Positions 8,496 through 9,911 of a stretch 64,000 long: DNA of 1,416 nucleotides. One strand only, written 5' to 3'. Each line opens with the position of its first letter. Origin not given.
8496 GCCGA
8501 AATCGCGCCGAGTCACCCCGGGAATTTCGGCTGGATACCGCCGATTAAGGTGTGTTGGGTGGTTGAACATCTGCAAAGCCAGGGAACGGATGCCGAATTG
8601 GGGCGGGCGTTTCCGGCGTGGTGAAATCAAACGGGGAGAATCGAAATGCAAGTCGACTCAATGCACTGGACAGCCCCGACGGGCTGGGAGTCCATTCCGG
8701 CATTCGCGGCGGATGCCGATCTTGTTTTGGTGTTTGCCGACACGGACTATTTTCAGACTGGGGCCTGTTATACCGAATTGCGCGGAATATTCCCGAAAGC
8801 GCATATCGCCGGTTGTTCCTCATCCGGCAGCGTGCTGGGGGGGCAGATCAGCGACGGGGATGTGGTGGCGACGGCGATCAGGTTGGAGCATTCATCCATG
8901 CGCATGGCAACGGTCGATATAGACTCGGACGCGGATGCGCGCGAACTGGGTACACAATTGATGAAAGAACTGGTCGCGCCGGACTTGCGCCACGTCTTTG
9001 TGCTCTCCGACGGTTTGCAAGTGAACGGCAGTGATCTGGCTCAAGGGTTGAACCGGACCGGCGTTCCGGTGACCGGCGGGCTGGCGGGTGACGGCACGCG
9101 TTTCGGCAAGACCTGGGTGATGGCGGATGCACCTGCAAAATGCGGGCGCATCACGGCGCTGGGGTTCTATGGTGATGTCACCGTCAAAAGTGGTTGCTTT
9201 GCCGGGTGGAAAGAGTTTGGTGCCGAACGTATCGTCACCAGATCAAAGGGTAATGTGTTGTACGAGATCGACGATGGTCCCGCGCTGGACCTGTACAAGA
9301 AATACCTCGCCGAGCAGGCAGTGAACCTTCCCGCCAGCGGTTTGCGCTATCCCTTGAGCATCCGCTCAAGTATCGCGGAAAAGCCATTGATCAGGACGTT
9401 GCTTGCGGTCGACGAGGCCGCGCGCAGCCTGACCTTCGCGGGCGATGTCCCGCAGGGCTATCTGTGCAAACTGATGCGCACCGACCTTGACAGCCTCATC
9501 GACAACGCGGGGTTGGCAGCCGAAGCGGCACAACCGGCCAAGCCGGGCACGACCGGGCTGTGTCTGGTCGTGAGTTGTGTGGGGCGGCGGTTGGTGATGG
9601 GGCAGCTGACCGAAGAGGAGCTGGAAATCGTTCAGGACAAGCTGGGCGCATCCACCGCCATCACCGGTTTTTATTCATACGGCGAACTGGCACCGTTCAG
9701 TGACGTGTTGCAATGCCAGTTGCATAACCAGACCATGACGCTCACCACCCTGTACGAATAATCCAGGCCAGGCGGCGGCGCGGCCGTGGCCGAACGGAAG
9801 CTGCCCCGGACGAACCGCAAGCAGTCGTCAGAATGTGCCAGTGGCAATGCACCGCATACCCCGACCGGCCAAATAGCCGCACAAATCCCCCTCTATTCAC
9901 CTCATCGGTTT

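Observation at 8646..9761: Stand-alone FIST (NosP-like) sensor gene splitting flhB from flhA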

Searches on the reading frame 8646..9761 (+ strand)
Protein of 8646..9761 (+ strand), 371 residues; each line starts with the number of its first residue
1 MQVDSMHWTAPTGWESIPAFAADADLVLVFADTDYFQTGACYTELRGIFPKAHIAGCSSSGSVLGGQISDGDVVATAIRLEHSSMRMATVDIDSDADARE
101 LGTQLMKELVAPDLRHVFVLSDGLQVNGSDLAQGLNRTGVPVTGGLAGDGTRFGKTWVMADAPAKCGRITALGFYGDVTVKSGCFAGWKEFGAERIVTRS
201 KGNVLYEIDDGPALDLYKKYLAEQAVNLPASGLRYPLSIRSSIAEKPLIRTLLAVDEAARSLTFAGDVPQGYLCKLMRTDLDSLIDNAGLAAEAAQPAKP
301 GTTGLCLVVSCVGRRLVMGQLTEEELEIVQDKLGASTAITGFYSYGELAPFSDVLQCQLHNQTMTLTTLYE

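Call 3: search_protein_families(library=pfam, proteins=[window:8646-9758:+], max_evalue=0.01)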
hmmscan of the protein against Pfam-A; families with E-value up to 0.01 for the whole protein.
window:8646-9758:+ (371 aa): 2 families
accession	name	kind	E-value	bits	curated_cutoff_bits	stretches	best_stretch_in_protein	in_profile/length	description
PF08495.15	FIST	-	1.1e-46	159.6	23.2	1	25-210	1-188/189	FIST N domain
PF10442.14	FIST_C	-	4.9e-33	114.5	28.5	1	213-350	1-131/131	FIST C domain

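Call 4: search_protein_families(library=ncbifam, proteins=[window:8646-9758:+], max_evalue=0.1)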
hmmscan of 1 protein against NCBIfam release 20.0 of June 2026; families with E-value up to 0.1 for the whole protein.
window:8646-9758:+ (371 aa): 1 family
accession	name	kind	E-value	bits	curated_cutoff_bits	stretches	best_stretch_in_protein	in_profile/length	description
NF041558.1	NosP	equivalog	8.4e-17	61.3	450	1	23-348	23-352/368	nitric oxide-sensing protein NosP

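Call 8: find_homologous_proteins(query=window:8646-9758:+, max_evalue=0.00001)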
Query window:8646-9758:+ (371 aa): 7998 proteins with E <= 0.00001 among 8000 candidates; the best 120 are listed.
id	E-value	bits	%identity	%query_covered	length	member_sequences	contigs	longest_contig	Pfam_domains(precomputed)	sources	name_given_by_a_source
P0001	1.1e-245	832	100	100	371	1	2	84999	PF08495.16,PF10442.15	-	-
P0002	1.8e-196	670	81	100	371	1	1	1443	PF08495.16,PF10442.15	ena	-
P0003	2.3e-195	667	83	97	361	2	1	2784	PF08495.16,PF10442.15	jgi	jgi:hypothetical protein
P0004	1.9e-191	654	79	100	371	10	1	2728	PF08495.16,PF10442.15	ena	-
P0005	2.2e-189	647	78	100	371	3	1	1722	PF08495.16,PF10442.15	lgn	-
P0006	8.7e-188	642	77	100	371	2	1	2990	PF08495.16,PF10442.15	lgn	-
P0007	9.2e-188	642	77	100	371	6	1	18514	PF08495.16,PF10442.15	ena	-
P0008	1.6e-187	641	77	100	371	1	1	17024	PF08495.16,PF10442.15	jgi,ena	-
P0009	2.4e-187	640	77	100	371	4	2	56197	PF08495.16,PF10442.15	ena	-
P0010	2.6e-187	640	75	100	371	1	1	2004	PF08495.16,PF10442.15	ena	-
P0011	5.3e-187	639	76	100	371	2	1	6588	PF08495.16,PF10442.15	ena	-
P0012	1.3e-186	638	75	100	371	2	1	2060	PF08495.16,PF10442.15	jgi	-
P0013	1.5e-186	638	75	100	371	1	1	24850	PF08495.16,PF10442.15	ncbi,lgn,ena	-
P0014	2.3e-186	637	77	100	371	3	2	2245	PF08495.16,PF10442.15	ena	-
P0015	2.8e-186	637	76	100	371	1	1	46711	PF08495.16,PF10442.15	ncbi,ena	-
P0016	7.2e-186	635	76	100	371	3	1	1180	PF08495.16,PF10442.15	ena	-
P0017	7.7e-186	635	76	100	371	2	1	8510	PF08495.16,PF10442.15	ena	-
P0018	1.0e-185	635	75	100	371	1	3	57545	PF08495.16,PF10442.15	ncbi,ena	-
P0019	1.3e-185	635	75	100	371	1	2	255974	PF08495.16,PF10442.15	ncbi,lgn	-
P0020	2.3e-185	634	76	100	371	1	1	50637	PF08495.16,PF10442.15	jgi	-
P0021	2.4e-185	634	75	100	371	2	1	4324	PF08495.16,PF10442.15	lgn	-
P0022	2.8e-185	633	75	100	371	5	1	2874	PF08495.16,PF10442.15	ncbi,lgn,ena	-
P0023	3.3e-185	633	76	100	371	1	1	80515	PF08495.16,PF10442.15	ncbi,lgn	-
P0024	3.3e-185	633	76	100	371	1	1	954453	PF08495.16,PF10442.15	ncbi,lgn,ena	-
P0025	3.7e-185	633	76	100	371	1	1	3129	PF08495.16,PF10442.15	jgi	jgi:hypothetical protein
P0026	5.7e-185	632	78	99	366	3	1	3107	PF08495.16,PF10442.15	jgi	jgi:hypothetical protein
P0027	1.0e-184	632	75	100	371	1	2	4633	PF08495.16,PF10442.15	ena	-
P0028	2.8e-184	630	74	100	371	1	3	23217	PF08495.16,PF10442.15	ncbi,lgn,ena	-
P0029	3.7e-184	630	74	100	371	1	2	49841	PF08495.16,PF10442.15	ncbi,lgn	-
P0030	6.5e-184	629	75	100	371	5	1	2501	PF08495.16,PF10442.15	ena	-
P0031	1.4e-183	628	75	100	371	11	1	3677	PF08495.16,PF10442.15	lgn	-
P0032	2.1e-183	627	75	100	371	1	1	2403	PF08495.16,PF10442.15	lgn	-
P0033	2.7e-183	627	76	99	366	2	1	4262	PF08495.16,PF10442.15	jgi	jgi:hypothetical protein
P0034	8.2e-183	625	76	100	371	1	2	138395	PF08495.16,PF10442.15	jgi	jgi:hypothetical protein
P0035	1.5e-182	624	75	100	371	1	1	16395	PF08495.16,PF10442.15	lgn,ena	-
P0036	1.5e-182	624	74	100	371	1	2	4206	PF08495.16,PF10442.15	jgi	jgi:hypothetical protein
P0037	1.7e-182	624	75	100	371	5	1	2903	PF08495.16,PF10442.15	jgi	jgi:hypothetical protein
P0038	2.5e-182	624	74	100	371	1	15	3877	PF08495.16,PF10442.15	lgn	-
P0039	3.4e-182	623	75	100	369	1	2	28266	PF08495.16,PF10442.15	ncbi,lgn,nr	ncbi:MAG: FIST C-terminal domain-containing protein [Proteobacteria bacterium]|nr:FIST C-terminal do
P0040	4.3e-182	623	73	100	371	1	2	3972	PF08495.16,PF10442.15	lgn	-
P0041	4.4e-182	623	73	100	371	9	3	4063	PF08495.16,PF10442.15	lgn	-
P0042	4.9e-182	623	75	100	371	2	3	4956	PF08495.16,PF10442.15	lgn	-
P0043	4.9e-182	623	75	100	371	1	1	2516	PF08495.16,PF10442.15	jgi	jgi:hypothetical protein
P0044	6.0e-182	622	74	100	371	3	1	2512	PF08495.16,PF10442.15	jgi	jgi:hypothetical protein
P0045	8.4e-182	622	74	100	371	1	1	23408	PF08495.16,PF10442.15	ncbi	-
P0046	8.9e-182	622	75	100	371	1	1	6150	PF08495.16,PF10442.15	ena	-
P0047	1.2e-181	621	73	100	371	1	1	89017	PF08495.16,PF10442.15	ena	-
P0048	3.6e-181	620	74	100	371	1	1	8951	PF08495.16,PF10442.15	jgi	jgi:hypothetical protein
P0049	4.9e-181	619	74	100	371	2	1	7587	PF08495.16,PF10442.15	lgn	-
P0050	5.5e-181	619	74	100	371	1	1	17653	PF08495.16,PF10442.15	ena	-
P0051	6.9e-181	619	74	100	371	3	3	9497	PF08495.16,PF10442.15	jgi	jgi:hypothetical protein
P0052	7.7e-181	619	75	100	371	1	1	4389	PF08495.16,PF10442.15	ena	-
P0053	1.1e-180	618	73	100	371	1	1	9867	PF08495.16,PF10442.15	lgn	-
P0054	1.2e-180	618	75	100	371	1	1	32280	PF08495.16,PF10442.15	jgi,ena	jgi:hypothetical protein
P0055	1.4e-180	618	74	100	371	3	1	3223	PF08495.16,PF10442.15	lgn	-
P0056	1.7e-180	618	73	100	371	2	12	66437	PF08495.16,PF10442.15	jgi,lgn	-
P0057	1.8e-180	618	74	100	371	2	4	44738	PF08495.16,PF10442.15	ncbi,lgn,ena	-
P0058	1.8e-180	618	79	94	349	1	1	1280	PF08495.16,PF10442.15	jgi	jgi:hypothetical protein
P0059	2.6e-180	617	73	100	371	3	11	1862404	PF08495.16,PF10442.15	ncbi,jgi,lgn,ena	jgi:hypothetical protein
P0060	2.7e-180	617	74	100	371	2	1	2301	PF08495.16,PF10442.15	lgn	-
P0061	4.1e-180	616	73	100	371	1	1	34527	PF08495.16,PF10442.15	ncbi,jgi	ncbi:MAG: FIST N-terminal domain-containing protein [Gallionella sp.]|jgi:hypothetical protein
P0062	6.2e-180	616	74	100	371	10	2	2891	PF08495.16,PF10442.15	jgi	jgi:hypothetical protein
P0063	6.6e-180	616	72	100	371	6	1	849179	PF08495.16,PF10442.15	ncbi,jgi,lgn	ncbi:MAG: FIST N-terminal domain-containing protein [Gallionella sp.]|jgi:hypothetical protein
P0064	6.7e-180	616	74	100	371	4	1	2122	PF08495.16,PF10442.15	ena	-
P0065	7.0e-180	616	73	100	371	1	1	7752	PF08495.16,PF10442.15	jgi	-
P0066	9.3e-180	615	74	100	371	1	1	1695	PF08495.16,PF10442.15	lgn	-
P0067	1.2e-179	615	74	100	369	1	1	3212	PF08495.16,PF10442.15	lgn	-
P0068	3.7e-179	613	73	100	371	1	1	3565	PF08495.16,PF10442.15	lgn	-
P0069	4.8e-179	613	73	100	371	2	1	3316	PF08495.16,PF10442.15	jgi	jgi:hypothetical protein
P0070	5.0e-179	613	73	100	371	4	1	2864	PF08495.16,PF10442.15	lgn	-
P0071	6.8e-179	612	74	100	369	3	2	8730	PF08495.16,PF10442.15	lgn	-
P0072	8.6e-179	612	73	100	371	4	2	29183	PF08495.16,PF10442.15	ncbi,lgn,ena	-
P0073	1.1e-178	612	73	100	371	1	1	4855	PF08495.16,PF10442.15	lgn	-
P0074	1.2e-178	612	75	100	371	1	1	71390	PF08495.16,PF10442.15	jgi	jgi:hypothetical protein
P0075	1.4e-178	611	74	100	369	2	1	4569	PF08495.16,PF10442.15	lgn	-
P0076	1.9e-178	611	73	100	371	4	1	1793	PF08495.16,PF10442.15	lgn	-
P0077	1.9e-178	611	72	100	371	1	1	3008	PF08495.16,PF10442.15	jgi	jgi:hypothetical protein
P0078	2.0e-178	611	74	100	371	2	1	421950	PF08495.16,PF10442.15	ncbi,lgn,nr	ncbi:MAG: FIST N-terminal domain-containing protein [Sideroxydans sp.]|nr:FIST N-terminal domain-con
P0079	5.1e-178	610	73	100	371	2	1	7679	PF08495.16,PF10442.15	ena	-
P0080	8.9e-178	609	74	100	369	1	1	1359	PF08495.16,PF10442.15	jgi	jgi:hypothetical protein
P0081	1.6e-177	608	71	100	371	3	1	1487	PF08495.16,PF10442.15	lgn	-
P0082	1.9e-177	608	73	100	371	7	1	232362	PF08495.16,PF10442.15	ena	-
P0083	2.0e-177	608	73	100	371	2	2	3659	PF08495.16,PF10442.15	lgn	-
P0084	2.0e-177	608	73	100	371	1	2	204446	PF08495.16,PF10442.15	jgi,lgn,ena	-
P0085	2.2e-177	607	73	100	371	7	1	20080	PF08495.16,PF10442.15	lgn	-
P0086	2.2e-177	607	74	100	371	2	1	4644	PF08495.16,PF10442.15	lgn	-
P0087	2.4e-177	607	73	100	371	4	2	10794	PF08495.16,PF10442.15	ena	-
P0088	2.6e-177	607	73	100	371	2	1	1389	PF08495.16,PF10442.15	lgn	-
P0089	3.8e-177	607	71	100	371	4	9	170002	PF08495.16,PF10442.15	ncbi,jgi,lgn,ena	-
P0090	3.9e-177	607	73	100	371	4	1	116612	PF08495.16,PF10442.15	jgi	jgi:hypothetical protein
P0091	4.4e-177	606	73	100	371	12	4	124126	PF08495.16,PF10442.15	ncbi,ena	-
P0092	5.2e-177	606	73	100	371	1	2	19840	PF08495.16,PF10442.15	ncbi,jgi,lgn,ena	ncbi:MAG: FIST N-terminal domain-containing protein [Gallionellaceae bacterium]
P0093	5.5e-177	606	73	100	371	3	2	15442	PF08495.16,PF10442.15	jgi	jgi:hypothetical protein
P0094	7.7e-177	606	73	100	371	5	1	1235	PF08495.16,PF10442.15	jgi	jgi:hypothetical protein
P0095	9.3e-177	605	73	100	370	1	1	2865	PF08495.16,PF10442.15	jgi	jgi:hypothetical protein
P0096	1.7e-176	605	72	100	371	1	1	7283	PF08495.16,PF10442.15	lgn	-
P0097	2.2e-176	604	73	100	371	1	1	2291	PF08495.16,PF10442.15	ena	-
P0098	2.4e-176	604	73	100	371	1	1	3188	PF08495.16,PF10442.15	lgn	-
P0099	2.6e-176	604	74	100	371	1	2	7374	PF08495.16,PF10442.15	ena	-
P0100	3.4e-176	604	72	100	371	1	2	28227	PF08495.16,PF10442.15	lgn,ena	-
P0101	3.6e-176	604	72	100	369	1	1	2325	PF08495.16,PF10442.15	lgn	-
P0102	5.5e-176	603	71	100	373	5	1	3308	PF08495.16,PF10442.15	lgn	-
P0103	9.9e-176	602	73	100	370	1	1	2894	PF08495.16,PF10442.15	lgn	-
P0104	1.0e-175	602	73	100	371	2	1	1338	PF08495.16,PF10442.15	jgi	-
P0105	1.2e-175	602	71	100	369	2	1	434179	PF08495.16,PF10442.15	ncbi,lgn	-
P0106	1.4e-175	602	74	100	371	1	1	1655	PF08495.16,PF10442.15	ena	-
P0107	1.4e-175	602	70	100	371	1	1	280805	PF08495.16,PF10442.15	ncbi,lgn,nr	ncbi:MAG: FIST N-terminal domain-containing protein [Gallionella sp.]|nr:FIST N-terminal domain-cont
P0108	1.9e-175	601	72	100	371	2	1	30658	PF08495.16,PF10442.15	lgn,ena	-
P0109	2.9e-175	601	79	93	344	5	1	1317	PF08495.16,PF10442.15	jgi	jgi:hypothetical protein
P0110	4.0e-175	600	73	100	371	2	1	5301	PF08495.16,PF10442.15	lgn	-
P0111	4.5e-175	600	71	100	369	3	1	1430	PF08495.16,PF10442.15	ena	-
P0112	4.9e-175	600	73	100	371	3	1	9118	PF08495.16,PF10442.15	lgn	-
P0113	6.9e-175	599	72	100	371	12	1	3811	PF08495.16,PF10442.15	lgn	-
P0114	7.9e-175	599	71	100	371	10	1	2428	PF08495.16,PF10442.15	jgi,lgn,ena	jgi:hypothetical protein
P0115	8.6e-175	599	73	100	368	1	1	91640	PF08495.16,PF10442.15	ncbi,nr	ncbi:MAG: FIST C-terminal domain-containing protein [Nitrosomonadales bacterium]|nr:FIST C-terminal 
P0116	1.1e-174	599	72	100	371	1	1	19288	PF08495.16,PF10442.15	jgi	jgi:hypothetical protein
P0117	1.6e-174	598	72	100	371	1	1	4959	PF08495.16,PF10442.15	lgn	-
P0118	1.6e-174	598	71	100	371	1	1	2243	PF08495.16,PF10442.15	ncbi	-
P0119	2.0e-174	598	70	100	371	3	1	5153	PF08495.16,PF10442.15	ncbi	-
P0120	3.1e-174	597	71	100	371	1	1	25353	PF08495.16,PF10442.15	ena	-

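Call 10: find_encoding_contigs(protein=P0059, flank=6000, max_places=3)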
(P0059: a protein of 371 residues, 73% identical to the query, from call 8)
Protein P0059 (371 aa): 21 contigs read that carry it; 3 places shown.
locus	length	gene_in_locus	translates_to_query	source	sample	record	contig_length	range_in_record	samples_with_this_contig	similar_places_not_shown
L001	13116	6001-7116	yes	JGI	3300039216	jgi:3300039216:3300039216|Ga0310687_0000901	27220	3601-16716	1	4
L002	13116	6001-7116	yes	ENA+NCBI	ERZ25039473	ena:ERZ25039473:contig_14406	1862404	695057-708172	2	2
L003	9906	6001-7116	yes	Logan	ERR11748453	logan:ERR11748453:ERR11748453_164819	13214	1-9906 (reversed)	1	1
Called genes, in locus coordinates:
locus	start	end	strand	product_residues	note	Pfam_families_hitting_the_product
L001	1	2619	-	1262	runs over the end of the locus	PF02743:dCache_1, PF08447:PAS_3, PF00989:PAS, PF13426:PAS_9, PF00989:PAS, PF08447:PAS_3, PF13426:PAS_9, PF00990:GGDEF, +7 more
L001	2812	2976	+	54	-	-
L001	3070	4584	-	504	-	-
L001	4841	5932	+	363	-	PF00072:Response_reg, PF13487:HD_5, PF01966:HD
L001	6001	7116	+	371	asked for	PF08495:FIST, PF10442:FIST_C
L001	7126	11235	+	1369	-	PF00989:PAS, PF08448:PAS_4, PF00989:PAS, PF08447:PAS_3, PF08448:PAS_4, PF13426:PAS_9, PF00989:PAS, PF13426:PAS_9, +9 more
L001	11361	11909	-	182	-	PF00300:His_Phos_1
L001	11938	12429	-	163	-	-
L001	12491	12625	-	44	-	-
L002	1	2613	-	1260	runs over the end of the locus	PF02743:dCache_1, PF08447:PAS_3, PF00989:PAS, PF13426:PAS_9, PF00989:PAS, PF08447:PAS_3, PF13426:PAS_9, PF00990:GGDEF, +7 more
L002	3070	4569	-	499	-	-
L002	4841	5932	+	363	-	PF00072:Response_reg, PF13487:HD_5, PF01966:HD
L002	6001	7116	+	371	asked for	PF08495:FIST, PF10442:FIST_C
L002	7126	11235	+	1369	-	PF00989:PAS, PF08448:PAS_4, PF00989:PAS, PF08447:PAS_3, PF08448:PAS_4, PF13426:PAS_9, PF00989:PAS, PF13426:PAS_9, +9 more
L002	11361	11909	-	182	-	PF00300:His_Phos_1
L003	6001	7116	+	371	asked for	PF08495:FIST, PF10442:FIST_C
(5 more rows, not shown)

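Call 11: find_encoding_contigs(protein=P0078, flank=6000, max_places=2)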
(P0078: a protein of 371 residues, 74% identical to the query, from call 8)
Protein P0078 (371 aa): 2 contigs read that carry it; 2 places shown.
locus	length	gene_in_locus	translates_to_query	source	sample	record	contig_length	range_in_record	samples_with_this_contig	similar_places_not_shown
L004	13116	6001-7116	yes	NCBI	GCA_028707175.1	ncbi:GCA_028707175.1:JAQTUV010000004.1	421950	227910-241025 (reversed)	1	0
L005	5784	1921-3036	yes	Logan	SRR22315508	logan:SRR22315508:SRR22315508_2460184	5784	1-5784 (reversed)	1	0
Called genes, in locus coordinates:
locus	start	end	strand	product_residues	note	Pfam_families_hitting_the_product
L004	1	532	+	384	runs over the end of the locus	PF01312:Bac_export_2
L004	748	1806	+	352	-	PF00072:Response_reg, PF13487:HD_5, PF01966:HD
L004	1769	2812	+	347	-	PF00034:Cytochrom_C (faint), PF03150:CCP_MauG, PF13442:Cytochrome_CBB3 (faint)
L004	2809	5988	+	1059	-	PF19443:DAHL, PF00989:PAS, PF08448:PAS_4, PF13426:PAS_9, PF08447:PAS_3, PF00512:HisKA, PF02518:HATPase_c, PF00072:Response_reg, +1 more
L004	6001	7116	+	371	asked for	PF08495:FIST, PF10442:FIST_C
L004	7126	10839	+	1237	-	PF00989:PAS, PF08448:PAS_4, PF00989:PAS, PF08447:PAS_3, PF08448:PAS_4, PF13426:PAS_9, PF00989:PAS, PF08448:PAS_4, +10 more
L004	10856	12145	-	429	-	PF11741:AMIN, PF01520:Amidase_3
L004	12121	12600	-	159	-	PF02367:TsaE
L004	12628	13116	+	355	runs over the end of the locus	PF08331:QueG_DUF1730, PF13187:Fer4_9 (faint), PF13484:Fer4_16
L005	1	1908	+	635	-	?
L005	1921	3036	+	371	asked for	PF08495:FIST, PF10442:FIST_C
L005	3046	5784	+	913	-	?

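Call 12: find_encoding_contigs(protein=P0009, flank=8000, max_places=2)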
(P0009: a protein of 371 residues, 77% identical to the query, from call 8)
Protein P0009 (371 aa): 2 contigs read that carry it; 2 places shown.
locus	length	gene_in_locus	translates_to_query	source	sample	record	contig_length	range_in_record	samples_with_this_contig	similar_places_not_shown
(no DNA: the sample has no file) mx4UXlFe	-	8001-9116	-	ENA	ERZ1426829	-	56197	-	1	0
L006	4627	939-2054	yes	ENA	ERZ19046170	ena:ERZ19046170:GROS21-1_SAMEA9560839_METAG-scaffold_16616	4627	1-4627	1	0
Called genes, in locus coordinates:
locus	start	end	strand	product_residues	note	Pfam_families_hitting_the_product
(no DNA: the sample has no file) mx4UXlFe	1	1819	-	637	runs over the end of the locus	PF00672:HAMP, PF00015:MCPsignal, PF13682:CZB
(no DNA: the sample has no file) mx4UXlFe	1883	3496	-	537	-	PF00672:HAMP, PF00015:MCPsignal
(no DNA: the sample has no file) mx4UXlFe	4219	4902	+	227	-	PF01027:Bax1-I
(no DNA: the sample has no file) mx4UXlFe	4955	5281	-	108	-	PF02452:PemK_toxin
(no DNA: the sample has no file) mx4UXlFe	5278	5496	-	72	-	-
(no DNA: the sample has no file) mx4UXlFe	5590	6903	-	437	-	PF05958:tRNA_U5-meth_tr, PF13847:Methyltransf_31, PF13649:Methyltransf_25 (weak)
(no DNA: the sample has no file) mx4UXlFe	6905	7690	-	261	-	PF03104:DNA_pol_B_exo1 (faint), PF10108:DNA_pol_B_exo2, PF13482:RNase_H_2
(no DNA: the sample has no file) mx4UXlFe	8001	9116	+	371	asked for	PF08495:FIST, PF10442:FIST_C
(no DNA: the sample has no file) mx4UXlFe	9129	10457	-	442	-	PF00072:Response_reg, PF08668:HDOD (faint), PF13487:HD_5, PF01966:HD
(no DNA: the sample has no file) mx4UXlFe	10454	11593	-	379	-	PF02518:HATPase_c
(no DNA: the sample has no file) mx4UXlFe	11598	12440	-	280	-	PF08668:HDOD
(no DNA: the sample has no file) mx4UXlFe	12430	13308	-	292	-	PF00072:Response_reg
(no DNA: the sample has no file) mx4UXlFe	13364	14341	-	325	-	PF00072:Response_reg, PF00990:GGDEF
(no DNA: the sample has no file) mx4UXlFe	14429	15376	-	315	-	PF00072:Response_reg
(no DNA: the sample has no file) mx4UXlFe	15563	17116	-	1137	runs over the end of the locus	PF00571:CBS, PF08448:PAS_4, PF13185:GAF_2, PF00989:PAS, PF13426:PAS_9, PF08447:PAS_3, PF00990:GGDEF, PF00563:EAL, +3 more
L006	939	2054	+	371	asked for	PF08495:FIST, PF10442:FIST_C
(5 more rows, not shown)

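Call 13: find_encoding_contigs(protein=P0024, flank=8000, max_places=2)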
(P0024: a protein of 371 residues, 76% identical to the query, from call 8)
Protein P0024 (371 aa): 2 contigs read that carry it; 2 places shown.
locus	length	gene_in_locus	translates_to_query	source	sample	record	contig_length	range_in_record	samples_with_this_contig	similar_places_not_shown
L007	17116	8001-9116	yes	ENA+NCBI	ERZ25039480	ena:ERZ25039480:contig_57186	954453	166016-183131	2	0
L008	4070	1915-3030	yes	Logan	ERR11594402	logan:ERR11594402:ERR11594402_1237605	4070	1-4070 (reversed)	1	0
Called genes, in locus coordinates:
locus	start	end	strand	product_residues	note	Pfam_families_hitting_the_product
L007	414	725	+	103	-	-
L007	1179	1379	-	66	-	-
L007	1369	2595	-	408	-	PF13542:HTH_Tnp_ISL3, PF01610:DDE_Tnp_ISL3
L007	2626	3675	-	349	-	PF00665:rve (faint)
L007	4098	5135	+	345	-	PF00072:Response_reg, PF13487:HD_5, PF01966:HD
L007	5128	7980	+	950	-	PF00989:PAS, PF08448:PAS_4, PF13426:PAS_9, PF08447:PAS_3, PF13188:PAS_8, PF00512:HisKA, PF02518:HATPase_c, PF00072:Response_reg, +2 more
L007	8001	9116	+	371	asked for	PF08495:FIST, PF10442:FIST_C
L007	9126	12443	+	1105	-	PF00989:PAS, PF08448:PAS_4, PF13426:PAS_9, PF08447:PAS_3, PF00512:HisKA, PF02518:HATPase_c, PF00072:Response_reg, PF01627:Hpt, +5 more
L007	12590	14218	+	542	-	PF00890:FAD_binding_2 (faint), PF01266:DAO, PF16901:DAO_C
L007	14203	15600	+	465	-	PF00370:FGGY_N, PF02782:FGGY_C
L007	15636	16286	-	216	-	PF00072:Response_reg, PF00196:GerE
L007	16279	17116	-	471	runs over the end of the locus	PF07730:HisKA_3 (weak), PF13581:HATPase_c_2 (weak), PF02518:HATPase_c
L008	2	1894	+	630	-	?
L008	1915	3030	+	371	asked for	PF08495:FIST, PF10442:FIST_C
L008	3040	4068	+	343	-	?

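Call 14: find_encoding_contigs(protein=P0003, flank=8000, max_places=2)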
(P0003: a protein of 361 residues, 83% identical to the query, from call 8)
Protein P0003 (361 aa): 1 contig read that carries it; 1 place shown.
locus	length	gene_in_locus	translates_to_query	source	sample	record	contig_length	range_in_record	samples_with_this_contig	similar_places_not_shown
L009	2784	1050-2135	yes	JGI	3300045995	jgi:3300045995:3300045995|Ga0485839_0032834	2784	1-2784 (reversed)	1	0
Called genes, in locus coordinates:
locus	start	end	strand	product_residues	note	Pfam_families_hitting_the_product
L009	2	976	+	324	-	PF00072:Response_reg, PF13487:HD_5, PF01966:HD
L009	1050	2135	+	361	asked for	PF08495:FIST, PF10442:FIST_C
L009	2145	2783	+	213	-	?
